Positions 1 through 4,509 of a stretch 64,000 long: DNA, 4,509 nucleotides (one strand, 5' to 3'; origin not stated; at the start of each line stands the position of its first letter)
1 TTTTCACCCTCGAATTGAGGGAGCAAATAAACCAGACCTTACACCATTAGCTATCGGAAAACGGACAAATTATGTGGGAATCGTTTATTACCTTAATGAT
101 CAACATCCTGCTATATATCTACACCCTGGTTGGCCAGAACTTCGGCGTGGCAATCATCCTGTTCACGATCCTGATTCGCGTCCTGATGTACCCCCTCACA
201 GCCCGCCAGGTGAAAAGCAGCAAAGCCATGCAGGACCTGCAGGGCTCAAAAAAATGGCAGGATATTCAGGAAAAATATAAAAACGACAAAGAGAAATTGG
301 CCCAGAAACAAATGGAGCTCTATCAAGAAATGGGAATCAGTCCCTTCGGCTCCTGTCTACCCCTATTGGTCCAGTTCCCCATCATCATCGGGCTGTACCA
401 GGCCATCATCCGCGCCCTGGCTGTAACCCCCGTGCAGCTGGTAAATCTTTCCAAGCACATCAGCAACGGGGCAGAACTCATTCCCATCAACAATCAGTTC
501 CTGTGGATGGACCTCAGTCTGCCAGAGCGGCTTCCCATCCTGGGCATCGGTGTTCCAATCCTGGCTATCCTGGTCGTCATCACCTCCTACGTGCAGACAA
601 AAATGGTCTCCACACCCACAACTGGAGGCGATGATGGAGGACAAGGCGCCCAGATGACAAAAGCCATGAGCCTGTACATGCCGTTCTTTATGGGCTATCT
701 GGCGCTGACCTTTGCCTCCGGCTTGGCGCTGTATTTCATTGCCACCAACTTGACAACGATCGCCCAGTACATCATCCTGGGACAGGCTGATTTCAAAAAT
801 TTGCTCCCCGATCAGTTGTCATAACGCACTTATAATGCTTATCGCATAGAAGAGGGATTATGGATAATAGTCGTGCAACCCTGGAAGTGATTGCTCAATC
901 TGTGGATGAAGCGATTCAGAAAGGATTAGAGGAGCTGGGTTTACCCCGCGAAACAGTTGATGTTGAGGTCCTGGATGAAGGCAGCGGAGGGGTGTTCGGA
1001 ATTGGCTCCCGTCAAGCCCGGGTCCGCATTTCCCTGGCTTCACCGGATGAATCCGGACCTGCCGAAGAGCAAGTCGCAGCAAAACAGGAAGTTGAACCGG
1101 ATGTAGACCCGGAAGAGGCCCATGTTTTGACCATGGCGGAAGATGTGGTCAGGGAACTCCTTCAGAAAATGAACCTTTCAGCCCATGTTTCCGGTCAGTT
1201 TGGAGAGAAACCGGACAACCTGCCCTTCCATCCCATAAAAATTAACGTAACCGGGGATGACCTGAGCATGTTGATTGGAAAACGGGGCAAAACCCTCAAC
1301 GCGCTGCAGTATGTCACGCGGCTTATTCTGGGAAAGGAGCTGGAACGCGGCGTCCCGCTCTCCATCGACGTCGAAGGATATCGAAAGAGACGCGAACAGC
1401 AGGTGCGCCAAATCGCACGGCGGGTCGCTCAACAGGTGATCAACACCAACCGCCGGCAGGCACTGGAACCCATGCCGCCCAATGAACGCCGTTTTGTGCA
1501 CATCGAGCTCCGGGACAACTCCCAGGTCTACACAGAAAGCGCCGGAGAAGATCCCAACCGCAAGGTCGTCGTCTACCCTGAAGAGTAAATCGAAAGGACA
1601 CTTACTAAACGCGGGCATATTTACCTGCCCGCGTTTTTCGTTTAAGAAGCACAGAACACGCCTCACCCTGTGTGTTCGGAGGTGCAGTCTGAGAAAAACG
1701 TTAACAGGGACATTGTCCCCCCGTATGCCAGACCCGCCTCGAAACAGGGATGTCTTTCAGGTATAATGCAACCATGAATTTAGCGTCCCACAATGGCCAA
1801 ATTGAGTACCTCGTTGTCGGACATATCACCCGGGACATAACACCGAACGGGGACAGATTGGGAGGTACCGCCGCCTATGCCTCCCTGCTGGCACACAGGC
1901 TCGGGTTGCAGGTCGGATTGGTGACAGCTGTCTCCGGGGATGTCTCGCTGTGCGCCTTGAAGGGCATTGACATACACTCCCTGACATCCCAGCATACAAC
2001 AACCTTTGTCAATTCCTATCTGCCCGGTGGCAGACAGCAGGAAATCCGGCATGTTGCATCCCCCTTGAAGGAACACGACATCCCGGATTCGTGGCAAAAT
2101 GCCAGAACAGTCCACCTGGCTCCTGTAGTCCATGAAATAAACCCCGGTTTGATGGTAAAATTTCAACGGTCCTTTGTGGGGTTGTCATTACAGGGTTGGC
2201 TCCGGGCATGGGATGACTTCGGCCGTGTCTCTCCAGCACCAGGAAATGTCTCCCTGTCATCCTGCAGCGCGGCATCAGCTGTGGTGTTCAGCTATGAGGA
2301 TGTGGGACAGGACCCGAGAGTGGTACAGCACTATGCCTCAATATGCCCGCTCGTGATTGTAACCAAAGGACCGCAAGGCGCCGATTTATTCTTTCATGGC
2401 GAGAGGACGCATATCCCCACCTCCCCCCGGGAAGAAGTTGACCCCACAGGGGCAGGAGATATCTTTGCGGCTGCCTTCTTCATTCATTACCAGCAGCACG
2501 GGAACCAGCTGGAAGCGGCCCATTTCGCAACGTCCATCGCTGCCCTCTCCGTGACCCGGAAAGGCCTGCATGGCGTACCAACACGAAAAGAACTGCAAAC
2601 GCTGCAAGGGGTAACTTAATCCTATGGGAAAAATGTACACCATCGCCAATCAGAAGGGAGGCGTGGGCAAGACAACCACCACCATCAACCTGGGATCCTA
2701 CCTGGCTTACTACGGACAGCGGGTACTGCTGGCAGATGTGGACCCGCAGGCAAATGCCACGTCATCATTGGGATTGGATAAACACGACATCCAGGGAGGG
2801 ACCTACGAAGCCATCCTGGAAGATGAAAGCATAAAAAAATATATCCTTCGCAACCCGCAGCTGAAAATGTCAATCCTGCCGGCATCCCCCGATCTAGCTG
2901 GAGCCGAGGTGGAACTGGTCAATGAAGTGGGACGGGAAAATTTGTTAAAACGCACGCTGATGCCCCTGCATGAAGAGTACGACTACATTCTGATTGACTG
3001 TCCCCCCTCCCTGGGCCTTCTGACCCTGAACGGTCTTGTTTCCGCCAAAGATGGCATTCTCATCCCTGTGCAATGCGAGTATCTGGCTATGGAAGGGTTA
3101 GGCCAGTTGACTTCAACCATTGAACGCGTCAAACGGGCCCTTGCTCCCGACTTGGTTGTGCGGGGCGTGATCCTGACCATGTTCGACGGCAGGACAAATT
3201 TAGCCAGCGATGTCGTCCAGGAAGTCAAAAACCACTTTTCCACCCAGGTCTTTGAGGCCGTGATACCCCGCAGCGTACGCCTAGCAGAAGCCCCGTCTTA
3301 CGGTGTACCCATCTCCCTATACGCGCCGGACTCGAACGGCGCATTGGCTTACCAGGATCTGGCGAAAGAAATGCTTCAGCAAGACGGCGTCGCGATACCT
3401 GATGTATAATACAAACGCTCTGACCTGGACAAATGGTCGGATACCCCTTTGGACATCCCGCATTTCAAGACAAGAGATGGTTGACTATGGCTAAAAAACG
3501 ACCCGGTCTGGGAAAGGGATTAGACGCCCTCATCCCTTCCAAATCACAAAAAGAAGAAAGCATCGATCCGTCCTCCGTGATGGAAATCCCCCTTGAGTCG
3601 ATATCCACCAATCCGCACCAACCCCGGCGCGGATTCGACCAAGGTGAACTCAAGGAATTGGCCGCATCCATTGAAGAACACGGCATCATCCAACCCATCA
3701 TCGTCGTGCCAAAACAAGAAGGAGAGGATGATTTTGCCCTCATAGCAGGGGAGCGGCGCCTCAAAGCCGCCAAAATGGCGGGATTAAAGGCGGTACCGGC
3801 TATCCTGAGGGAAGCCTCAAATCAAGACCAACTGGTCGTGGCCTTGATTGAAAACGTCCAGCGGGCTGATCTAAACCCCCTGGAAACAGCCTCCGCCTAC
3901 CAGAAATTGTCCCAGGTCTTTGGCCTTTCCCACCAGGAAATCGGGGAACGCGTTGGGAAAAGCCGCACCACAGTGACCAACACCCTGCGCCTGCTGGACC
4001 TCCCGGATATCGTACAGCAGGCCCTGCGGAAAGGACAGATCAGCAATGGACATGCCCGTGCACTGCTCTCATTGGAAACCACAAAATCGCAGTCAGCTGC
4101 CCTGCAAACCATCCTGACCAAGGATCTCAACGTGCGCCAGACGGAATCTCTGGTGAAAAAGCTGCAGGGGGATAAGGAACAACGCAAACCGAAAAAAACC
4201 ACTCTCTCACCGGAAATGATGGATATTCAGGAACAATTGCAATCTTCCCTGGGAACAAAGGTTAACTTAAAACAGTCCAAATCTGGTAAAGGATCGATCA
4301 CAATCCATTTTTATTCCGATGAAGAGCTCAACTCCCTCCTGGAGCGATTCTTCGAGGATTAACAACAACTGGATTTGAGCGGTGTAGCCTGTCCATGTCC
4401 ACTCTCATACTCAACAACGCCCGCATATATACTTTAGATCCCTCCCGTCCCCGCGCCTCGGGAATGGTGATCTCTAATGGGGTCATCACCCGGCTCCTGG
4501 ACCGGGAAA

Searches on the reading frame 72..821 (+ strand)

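Call 37: search_protein_families(library=pfam, proteins=[window:72-821:+], max_evalue=0.00001)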
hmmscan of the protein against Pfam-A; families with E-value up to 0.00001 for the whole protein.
window:72-821:+ (250 aa): 1 family
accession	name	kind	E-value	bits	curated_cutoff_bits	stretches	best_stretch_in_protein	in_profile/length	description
PF02096.25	60KD_IMP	-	1.3e-48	165.5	35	1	24-236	1-161/163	60Kd inner membrane protein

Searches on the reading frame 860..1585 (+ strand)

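Call 37: search_protein_families(library=pfam, proteins=[window:860-1585:+], max_evalue=0.00001)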
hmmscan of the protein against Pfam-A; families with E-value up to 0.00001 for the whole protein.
window:860-1585:+ (242 aa): 3 families
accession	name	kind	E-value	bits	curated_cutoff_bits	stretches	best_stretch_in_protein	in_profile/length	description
PF14804.11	Jag_N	-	2.3e-18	66.8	25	1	12-58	3-49/50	Jag N-terminus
PF01424.28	R3H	-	3.8e-18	65.7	26.8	1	181-240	2-60/60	R3H domain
PF13083.13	KH_KhpA-B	-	7e-11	42.3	32.1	1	119-162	24-67/73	KhpA/KhpB, KH domain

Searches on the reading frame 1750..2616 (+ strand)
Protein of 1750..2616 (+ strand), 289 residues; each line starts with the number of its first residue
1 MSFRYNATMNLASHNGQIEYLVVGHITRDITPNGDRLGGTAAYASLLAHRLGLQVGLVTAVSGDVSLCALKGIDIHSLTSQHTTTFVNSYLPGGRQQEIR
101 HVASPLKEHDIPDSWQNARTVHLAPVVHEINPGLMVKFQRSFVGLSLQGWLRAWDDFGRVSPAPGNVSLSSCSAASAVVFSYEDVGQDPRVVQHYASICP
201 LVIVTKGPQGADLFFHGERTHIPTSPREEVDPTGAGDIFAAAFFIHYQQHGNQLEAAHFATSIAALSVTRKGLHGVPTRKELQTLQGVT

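Call 37: search_protein_families(library=pfam, proteins=[window:1750-2616:+], max_evalue=0.00001)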
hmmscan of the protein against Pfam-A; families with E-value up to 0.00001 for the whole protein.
window:1750-2616:+ (289 aa): 1 family
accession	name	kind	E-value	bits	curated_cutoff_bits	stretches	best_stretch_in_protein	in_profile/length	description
PF00294.29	PfkB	-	5.2e-16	59.3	25.8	1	200-274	221-296/302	pfkB family carbohydrate kinase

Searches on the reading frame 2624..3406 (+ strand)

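Call 37: search_protein_families(library=pfam, proteins=[window:2624-3406:+], max_evalue=0.00001)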
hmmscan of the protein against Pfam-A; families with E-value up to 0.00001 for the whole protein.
window:2624-3406:+ (261 aa): 7 families
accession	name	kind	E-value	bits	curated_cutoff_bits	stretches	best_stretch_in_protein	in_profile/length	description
PF13614.12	AAA_31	-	4.2e-59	199.9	27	1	3-177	2-175/177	AAA domain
PF01656.29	CbiA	-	1.4e-29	103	25.4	1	6-230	2-125/125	CobQ/CobB/MinD/ParA nucleotide binding domain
PF06564.18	CBP_BcsQ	-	2.3e-14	53.9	21.3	1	9-248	8-231/234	Cellulose biosynthesis protein BcsQ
PF00142.24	Fer4_NifH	-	3.5e-11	43.5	25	1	11-259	8-253/271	4Fe-4S iron sulfur cluster binding proteins, NifH/frxC family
PF10609.15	ParA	-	1e-08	35.4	27.1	0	3-40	4-41/246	NUBPL iron-transfer P-loop NTPase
PF09140.17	MipZ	-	5.7e-08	32.8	20.7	1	6-172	4-152/262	ATPase MipZ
PF02374.21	ArsA_ATPase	-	9.5e-06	25.5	24.3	0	10-48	8-46/305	Anion-transporting ATPase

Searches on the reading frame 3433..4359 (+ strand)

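Call 37: search_protein_families(library=pfam, proteins=[window:3433-4359:+], max_evalue=0.00001)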
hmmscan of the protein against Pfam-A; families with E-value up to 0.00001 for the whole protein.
window:3433-4359:+ (309 aa): 3 families
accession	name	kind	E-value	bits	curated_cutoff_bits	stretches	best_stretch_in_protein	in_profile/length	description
PF17762.8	HTH_ParB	-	3.1e-37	127.3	22.6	1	146-245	2-101/102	ParB HTH domain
PF02195.25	ParB_N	-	5e-31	107.1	26.3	1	48-143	2-95/95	ParB N-terminal domain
PF23552.2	ParB_C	-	1.4e-12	47.2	23.8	1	259-306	2-49/50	ParB dimerisation domain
